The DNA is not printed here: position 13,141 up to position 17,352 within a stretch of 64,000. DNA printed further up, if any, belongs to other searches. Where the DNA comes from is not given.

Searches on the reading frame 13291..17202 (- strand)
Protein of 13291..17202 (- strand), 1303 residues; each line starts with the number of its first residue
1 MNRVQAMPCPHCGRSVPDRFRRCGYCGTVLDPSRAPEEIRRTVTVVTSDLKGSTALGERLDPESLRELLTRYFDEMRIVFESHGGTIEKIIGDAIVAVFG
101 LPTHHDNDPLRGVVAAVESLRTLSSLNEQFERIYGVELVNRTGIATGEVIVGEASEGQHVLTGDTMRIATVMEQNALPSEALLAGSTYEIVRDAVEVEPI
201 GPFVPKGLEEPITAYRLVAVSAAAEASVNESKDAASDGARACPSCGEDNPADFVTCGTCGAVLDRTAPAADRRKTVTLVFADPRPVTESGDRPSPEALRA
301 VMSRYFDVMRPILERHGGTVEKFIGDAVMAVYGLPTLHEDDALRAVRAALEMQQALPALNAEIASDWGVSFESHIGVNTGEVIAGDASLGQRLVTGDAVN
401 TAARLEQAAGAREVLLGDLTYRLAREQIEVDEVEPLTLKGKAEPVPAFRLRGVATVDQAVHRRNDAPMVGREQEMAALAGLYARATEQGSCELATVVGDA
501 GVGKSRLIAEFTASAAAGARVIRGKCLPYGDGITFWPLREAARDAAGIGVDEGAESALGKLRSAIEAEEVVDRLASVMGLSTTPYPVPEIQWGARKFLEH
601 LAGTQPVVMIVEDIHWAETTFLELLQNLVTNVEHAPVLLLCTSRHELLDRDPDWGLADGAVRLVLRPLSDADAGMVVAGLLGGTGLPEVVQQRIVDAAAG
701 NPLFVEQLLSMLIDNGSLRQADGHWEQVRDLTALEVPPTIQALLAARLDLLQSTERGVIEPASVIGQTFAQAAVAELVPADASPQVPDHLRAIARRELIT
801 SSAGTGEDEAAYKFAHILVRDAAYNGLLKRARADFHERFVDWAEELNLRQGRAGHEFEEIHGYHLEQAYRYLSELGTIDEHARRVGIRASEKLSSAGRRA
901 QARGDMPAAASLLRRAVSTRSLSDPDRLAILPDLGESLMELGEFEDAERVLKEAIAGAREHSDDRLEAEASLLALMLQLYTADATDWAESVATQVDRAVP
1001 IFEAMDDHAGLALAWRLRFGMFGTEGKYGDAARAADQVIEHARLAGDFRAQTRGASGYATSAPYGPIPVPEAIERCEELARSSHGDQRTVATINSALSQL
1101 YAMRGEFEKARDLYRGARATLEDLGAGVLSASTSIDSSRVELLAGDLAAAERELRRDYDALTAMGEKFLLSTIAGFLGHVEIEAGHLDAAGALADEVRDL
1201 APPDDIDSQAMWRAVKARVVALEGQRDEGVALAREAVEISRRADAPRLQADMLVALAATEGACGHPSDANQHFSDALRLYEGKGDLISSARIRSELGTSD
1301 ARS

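Call 32: search_protein_families(library=pfam, proteins=[window:13291-17202:-], max_evalue=0.001)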
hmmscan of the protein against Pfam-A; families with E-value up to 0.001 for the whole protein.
window:13291-17202:- (1303 aa): 11 families
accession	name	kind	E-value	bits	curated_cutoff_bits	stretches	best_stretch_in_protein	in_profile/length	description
PF00211.25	Guanylate_cyc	-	2.4e-34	119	21.9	2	271-443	4-175/183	Adenylate and Guanylate cyclase catalytic domain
PF13191.12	AAA_16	-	1.9e-22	81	32.6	1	468-639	2-166/167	AAA ATPase domain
PF17874.7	TPR_MalT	-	2.5e-09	37.3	45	1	1173-1280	3-110/336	MalT-like TPR region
PF13424.12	TPR_12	-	3.8e-09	37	30.1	1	1073-1122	26-76/77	Tetratricopeptide repeat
PF13240.11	Zn_Ribbon_1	-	1.2e-08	34.9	25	1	9-29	2-22/23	zinc-ribbon domain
PF12773.13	DZR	-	4.8e-08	33.5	27.3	0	9-31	1-23/45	Double zinc ribbon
PF24463.1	DUF7577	-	1.2e-05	25.2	28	0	239-261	2-24/27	Domain of unknown function (DUF7577)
PF25068.1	ARM_TT21_4th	-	8.4e-05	23.3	30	0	932-986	36-90/153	Tetratricopeptide repeat protein 21 forth ARM domain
PF13401.12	AAA_22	-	0.00011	22.9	27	1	491-641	5-122/130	AAA domain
PF14559.12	TPR_19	-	0.00014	22.5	25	1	902-960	3-57/68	Tetratricopeptide repeat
PF13248.11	Zn_ribbon_3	-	0.00073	19.4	27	0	8-30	4-26/26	zinc-ribbon domain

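Call 51: search_protein_families(library=padloc, proteins=[window:13291-17202:-], max_evalue=0.001)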
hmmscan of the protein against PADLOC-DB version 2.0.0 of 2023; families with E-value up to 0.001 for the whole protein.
window:13291-17202:- (1303 aa): 9 families
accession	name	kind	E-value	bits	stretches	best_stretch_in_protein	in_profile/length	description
PDLC02367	PycC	-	5.4e-24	82.9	2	277-426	45-194/226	-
PDLC00734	PycC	-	9.6e-23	78.9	2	274-414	188-329/374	Pycsar cyclase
PDLC00766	PycC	-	5.5e-13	46.9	1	276-425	44-196/232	Pycsar cyclase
PDLC02369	PycC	-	4.5e-11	40.8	1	42-192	46-192/248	-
PDLC02368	PycC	-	2.4e-09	35.2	1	42-154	44-155/234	-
PDLC02370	PycC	-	1.3e-08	32.6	1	49-144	88-185/340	-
PDLC00765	PycC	-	7.1e-05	20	0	322-409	98-189/477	Pycsar cyclase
PDLC02366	PycC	-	0.00013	19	0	317-428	323-437/486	-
PDLC00764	PycC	-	0.00013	19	0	317-418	136-247/449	Pycsar cyclase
